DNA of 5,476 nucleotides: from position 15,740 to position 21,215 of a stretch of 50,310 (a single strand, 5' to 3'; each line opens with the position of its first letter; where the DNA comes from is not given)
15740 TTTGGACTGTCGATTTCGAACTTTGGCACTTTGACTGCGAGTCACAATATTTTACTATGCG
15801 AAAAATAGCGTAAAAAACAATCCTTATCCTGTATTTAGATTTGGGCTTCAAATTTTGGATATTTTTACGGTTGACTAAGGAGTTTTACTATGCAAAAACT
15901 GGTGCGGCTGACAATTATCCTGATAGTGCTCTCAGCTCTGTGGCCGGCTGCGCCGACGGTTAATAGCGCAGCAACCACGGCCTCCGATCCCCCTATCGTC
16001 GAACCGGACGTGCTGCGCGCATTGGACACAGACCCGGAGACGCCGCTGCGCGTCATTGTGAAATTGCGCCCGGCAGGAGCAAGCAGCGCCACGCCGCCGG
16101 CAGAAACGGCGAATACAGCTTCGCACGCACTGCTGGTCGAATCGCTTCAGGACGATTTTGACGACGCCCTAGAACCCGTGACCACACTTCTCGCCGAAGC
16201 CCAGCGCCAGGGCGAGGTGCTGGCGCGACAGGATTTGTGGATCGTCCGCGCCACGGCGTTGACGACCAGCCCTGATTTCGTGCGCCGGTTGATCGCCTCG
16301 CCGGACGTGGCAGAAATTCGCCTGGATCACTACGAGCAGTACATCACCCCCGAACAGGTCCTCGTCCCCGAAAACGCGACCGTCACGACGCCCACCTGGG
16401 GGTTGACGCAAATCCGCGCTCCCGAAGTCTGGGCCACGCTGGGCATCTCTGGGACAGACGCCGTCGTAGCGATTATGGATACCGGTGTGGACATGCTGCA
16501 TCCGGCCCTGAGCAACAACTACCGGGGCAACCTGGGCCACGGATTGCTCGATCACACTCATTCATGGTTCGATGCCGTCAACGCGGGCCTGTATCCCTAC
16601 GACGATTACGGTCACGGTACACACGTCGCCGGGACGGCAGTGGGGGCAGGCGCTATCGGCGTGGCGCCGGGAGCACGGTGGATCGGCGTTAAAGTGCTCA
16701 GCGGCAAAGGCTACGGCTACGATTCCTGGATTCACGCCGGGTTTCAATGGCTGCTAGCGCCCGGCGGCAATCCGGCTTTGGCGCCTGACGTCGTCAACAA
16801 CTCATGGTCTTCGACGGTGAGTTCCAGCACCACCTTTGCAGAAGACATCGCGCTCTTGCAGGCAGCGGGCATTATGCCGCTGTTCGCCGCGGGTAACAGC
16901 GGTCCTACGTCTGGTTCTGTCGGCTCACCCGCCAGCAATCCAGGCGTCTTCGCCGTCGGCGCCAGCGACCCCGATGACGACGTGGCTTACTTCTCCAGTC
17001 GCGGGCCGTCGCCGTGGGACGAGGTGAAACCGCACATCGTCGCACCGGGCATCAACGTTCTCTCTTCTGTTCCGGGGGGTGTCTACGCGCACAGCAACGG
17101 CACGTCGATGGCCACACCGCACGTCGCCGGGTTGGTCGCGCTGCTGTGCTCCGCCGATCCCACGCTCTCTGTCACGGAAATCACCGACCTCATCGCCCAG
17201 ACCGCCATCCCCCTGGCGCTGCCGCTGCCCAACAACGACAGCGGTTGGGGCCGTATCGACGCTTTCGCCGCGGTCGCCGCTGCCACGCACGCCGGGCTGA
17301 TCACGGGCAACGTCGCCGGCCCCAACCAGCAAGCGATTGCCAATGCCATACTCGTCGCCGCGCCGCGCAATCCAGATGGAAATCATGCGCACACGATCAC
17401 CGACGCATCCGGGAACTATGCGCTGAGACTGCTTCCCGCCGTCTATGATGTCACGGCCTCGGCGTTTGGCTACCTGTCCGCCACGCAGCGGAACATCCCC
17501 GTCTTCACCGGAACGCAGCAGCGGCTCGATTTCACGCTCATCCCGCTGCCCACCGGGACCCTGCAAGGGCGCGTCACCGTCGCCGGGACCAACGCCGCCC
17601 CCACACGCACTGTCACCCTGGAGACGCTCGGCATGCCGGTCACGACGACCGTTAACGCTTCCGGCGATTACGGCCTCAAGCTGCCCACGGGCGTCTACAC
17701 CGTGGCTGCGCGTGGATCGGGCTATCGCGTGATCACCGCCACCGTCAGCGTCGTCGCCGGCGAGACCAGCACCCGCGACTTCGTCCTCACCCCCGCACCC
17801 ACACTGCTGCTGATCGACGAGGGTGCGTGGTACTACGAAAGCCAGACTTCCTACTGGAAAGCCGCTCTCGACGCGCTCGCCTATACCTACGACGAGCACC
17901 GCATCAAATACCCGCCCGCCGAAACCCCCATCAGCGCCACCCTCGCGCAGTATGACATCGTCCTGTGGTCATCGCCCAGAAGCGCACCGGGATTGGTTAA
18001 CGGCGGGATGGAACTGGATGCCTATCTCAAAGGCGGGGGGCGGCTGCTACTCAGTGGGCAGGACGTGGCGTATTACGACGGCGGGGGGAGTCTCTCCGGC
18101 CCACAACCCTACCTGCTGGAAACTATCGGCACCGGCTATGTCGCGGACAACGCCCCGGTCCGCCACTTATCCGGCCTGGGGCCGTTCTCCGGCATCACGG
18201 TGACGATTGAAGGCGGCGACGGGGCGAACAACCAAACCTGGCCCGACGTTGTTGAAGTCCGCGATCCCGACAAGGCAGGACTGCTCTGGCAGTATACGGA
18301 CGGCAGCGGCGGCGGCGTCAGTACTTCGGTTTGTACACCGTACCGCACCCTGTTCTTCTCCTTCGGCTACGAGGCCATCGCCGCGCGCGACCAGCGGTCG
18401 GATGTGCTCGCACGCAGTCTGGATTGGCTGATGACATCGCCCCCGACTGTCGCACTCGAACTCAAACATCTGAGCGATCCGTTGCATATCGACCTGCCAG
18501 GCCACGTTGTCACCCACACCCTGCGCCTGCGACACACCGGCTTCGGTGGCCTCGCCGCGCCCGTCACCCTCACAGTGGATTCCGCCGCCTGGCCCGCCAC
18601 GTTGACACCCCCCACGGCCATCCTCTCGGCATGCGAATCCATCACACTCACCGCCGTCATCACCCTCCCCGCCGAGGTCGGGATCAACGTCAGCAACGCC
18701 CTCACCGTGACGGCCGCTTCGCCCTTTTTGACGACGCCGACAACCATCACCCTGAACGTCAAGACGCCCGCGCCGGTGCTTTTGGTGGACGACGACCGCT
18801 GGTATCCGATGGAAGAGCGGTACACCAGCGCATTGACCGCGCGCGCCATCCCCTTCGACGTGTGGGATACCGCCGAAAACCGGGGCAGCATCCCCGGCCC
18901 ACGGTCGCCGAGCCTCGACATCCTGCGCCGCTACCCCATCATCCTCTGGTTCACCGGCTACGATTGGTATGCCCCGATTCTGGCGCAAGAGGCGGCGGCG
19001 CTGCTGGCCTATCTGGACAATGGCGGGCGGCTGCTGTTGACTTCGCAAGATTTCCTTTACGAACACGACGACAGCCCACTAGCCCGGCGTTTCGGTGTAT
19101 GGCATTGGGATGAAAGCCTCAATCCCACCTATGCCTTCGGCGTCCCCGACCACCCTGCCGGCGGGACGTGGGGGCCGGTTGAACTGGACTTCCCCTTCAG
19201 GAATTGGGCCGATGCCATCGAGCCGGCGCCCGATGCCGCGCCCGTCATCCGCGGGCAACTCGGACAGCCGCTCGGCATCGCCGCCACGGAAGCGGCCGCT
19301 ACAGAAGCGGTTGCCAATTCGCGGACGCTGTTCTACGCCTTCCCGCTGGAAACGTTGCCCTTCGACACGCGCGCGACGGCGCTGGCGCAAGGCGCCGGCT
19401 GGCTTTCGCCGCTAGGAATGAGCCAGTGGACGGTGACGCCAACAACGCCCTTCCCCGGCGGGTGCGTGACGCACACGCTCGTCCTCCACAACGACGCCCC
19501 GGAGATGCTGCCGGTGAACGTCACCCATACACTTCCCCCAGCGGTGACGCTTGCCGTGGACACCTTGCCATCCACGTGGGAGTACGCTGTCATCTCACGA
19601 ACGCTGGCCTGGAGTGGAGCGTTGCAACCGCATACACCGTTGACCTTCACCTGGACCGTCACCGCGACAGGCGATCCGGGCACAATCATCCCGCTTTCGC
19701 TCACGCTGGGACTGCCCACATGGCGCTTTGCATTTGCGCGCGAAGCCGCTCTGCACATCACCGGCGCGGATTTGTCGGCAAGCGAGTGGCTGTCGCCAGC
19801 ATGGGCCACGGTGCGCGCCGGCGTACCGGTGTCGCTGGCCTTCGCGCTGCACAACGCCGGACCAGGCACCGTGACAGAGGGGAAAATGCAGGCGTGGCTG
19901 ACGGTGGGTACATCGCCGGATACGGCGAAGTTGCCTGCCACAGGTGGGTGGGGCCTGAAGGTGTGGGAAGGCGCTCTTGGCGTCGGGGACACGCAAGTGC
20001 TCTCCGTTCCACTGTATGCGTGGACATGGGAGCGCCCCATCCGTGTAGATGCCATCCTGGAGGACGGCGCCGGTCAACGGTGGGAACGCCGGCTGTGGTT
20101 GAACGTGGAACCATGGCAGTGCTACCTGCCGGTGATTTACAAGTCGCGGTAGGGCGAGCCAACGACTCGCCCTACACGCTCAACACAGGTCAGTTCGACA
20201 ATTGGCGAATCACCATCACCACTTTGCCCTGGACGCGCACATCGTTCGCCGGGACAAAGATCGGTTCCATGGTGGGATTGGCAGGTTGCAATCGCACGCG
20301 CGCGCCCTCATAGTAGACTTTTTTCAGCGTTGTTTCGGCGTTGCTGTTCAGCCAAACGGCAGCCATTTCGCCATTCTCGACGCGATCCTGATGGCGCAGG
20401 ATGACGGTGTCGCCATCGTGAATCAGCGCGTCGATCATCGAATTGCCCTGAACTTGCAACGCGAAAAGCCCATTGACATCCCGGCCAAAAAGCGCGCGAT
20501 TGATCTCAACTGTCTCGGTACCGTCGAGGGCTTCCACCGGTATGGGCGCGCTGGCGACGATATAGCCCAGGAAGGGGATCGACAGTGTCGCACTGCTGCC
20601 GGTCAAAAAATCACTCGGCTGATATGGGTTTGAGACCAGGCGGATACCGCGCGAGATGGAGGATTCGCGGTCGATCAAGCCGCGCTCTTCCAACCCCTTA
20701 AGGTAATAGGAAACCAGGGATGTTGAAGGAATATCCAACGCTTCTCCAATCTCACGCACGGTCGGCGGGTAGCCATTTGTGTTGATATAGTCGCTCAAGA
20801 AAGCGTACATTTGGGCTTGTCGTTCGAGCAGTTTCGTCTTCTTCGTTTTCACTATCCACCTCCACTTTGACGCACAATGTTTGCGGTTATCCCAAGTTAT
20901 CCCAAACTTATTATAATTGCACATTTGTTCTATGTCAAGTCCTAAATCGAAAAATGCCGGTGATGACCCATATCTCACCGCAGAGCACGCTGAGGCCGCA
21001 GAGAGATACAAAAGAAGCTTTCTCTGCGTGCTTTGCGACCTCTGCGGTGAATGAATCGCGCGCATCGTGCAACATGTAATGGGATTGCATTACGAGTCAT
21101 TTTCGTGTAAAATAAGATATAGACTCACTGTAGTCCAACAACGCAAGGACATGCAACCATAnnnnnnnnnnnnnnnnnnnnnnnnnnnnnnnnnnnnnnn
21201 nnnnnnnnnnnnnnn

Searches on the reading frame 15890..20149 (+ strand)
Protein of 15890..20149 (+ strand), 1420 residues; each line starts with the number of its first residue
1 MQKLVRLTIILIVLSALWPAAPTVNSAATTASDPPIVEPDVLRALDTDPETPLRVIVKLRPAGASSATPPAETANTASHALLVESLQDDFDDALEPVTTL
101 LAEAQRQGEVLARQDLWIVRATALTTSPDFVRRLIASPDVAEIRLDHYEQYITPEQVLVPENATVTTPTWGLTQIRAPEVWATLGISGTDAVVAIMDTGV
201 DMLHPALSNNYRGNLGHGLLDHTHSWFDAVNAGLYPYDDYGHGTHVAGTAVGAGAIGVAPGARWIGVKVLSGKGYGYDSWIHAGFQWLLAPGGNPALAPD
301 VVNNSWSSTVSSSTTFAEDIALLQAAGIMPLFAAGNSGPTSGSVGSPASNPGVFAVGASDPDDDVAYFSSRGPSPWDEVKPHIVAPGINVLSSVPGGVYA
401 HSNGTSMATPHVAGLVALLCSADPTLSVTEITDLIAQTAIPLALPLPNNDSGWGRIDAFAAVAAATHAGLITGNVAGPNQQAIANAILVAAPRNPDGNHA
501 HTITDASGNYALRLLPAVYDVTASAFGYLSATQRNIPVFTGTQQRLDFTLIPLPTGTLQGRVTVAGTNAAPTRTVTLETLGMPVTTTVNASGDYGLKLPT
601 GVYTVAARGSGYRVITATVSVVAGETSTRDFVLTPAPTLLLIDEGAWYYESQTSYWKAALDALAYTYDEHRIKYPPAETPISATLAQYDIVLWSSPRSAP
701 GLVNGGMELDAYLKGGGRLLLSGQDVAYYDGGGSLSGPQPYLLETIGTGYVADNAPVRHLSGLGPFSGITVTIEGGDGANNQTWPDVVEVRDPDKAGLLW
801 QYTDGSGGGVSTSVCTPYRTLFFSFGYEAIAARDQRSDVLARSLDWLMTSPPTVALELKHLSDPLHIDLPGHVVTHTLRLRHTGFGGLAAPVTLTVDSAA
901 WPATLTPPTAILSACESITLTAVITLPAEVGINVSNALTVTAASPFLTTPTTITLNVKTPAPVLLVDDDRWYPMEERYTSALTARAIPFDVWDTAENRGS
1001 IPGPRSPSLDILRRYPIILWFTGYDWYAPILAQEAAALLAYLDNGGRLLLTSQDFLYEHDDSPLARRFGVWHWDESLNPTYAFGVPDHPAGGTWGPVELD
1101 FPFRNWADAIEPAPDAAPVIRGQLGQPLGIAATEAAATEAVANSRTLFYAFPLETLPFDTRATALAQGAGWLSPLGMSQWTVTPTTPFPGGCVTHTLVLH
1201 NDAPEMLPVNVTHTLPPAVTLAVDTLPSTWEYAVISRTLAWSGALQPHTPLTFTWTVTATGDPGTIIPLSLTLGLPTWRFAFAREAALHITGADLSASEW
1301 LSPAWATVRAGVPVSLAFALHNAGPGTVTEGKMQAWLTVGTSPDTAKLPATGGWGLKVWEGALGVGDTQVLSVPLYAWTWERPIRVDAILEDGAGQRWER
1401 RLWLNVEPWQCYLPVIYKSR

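Call 54: search_protein_families(library=pfam, proteins=[window:15890-20149:+], max_evalue=0.00001)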
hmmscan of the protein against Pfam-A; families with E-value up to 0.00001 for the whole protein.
window:15890-20149:+ (1420 aa): 3 families
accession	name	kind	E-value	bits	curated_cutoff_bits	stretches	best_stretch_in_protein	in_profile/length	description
PF00082.27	Peptidase_S8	-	3.9e-53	181.1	21.8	1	188-454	1-288/288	Subtilase family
PF13620.12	CarboxypepD_reg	-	4.8e-23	81.7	32.3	2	471-550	2-81/82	Carboxypeptidase regulatory-like domain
PF13715.12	CarbopepD_reg_2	-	5.5e-09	36.4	32.2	0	559-635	2-78/88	CarboxypepD_reg-like domain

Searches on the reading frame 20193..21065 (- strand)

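Call 54: search_protein_families(library=pfam, proteins=[window:20193-21065:-], max_evalue=0.00001)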
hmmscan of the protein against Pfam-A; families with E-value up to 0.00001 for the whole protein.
window:20193-21065:- (291 aa): 3 families
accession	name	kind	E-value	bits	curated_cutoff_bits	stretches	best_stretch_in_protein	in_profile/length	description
PF00717.28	Peptidase_S24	-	1.6e-23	83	23.3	1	167-283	4-116/116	Peptidase S24-like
PF01726.22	LexA_DNA_bind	-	8.4e-16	58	23.7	1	77-140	2-65/65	LexA DNA binding domain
PF12802.13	MarR_2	-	9.3e-07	29.4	27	1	93-136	13-55/61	MarR family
